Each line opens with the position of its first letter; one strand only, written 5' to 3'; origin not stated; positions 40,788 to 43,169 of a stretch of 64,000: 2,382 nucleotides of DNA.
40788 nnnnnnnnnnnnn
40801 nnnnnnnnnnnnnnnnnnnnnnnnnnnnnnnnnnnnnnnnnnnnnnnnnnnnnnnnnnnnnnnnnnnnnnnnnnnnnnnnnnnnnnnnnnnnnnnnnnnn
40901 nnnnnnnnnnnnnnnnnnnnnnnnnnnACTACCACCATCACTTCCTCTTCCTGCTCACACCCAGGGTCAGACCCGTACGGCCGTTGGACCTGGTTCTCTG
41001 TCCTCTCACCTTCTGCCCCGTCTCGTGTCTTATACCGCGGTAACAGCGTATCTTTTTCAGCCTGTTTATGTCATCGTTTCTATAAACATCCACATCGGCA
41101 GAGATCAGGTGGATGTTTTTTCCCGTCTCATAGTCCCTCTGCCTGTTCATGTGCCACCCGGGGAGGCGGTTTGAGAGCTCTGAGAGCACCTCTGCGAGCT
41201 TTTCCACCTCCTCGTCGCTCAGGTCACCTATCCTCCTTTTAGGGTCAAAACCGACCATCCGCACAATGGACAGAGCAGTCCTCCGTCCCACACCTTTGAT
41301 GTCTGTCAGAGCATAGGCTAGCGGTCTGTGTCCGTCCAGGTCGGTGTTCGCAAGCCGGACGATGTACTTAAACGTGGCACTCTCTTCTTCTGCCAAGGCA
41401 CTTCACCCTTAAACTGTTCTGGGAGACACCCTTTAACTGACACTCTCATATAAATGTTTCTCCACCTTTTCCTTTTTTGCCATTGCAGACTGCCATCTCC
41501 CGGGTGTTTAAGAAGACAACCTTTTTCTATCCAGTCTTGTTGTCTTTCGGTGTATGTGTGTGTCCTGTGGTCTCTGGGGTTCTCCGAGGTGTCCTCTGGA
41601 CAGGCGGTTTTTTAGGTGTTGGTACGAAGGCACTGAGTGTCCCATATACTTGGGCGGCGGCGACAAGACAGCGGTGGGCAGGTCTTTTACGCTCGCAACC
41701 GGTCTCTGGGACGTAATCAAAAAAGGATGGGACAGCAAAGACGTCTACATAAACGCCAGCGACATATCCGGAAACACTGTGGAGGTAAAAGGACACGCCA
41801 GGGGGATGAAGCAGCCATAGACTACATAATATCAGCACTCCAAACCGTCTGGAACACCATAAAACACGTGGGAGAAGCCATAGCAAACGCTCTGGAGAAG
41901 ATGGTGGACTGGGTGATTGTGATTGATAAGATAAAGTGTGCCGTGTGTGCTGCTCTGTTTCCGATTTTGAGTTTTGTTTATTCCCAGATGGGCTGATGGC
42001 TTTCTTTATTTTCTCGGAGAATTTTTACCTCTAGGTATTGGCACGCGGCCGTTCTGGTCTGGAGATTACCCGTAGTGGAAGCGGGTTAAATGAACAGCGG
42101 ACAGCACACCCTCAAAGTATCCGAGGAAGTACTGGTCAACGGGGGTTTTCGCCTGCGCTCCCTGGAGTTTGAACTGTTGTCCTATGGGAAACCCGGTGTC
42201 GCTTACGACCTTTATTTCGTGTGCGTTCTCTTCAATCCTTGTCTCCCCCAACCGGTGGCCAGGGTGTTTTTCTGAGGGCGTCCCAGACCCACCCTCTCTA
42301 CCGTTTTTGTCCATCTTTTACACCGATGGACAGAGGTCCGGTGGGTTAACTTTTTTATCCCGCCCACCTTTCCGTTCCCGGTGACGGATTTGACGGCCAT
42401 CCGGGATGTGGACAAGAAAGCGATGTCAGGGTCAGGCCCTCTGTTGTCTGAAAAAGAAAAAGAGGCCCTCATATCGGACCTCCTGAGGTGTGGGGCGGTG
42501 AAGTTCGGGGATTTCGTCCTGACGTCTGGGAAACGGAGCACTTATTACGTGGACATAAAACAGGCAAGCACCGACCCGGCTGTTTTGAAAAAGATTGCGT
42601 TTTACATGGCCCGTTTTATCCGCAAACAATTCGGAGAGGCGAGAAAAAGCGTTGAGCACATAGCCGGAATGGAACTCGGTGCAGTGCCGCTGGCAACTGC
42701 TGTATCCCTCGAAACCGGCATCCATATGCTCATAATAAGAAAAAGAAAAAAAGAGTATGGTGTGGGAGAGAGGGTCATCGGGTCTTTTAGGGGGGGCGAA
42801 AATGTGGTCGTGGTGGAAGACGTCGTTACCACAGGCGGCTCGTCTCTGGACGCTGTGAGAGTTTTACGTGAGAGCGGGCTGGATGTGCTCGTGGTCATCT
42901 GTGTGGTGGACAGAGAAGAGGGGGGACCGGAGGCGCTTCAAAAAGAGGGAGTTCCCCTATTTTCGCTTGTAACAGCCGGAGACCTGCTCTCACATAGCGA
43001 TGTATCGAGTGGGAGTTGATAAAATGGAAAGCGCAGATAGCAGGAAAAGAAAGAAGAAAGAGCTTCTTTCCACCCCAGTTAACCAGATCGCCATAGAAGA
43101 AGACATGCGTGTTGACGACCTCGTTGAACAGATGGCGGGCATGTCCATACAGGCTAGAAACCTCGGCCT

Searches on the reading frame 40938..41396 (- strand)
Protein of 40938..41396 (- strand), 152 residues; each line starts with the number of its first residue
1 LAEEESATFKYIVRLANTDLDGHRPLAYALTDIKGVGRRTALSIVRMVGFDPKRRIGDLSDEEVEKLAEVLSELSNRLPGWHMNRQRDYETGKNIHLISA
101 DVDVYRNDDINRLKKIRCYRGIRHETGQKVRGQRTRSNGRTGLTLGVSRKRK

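Call 73: search_protein_families(library=pfam, proteins=[window:40938-41396:-], max_evalue=0.001)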
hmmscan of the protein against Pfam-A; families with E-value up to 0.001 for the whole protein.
window:40938-41396:- (152 aa): 1 family
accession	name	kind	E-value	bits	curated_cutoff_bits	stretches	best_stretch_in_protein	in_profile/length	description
PF00416.27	Ribosomal_S13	-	4.2e-44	150.5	31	1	14-141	1-128/128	Ribosomal protein S13/S18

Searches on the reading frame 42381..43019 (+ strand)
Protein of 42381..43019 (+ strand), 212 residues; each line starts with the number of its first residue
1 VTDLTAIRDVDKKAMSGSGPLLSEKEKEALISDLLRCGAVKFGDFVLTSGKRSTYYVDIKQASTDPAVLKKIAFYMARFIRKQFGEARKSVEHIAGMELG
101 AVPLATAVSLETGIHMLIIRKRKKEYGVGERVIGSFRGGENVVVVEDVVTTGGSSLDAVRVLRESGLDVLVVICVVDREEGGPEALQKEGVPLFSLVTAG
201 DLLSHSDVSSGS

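Call 73: search_protein_families(library=pfam, proteins=[window:42381-43019:+], max_evalue=0.001)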
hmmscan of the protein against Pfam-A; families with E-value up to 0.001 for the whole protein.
window:42381-43019:+ (212 aa): 2 families
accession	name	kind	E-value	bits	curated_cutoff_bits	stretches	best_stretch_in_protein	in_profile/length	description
PF00156.33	Pribosyltran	-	1.1e-10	41.5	26.3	1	66-182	9-130/158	Phosphoribosyl transferase domain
PF14681.12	UPRTase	-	0.00017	21.5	27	1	138-184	119-167/206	Uracil phosphoribosyltransferase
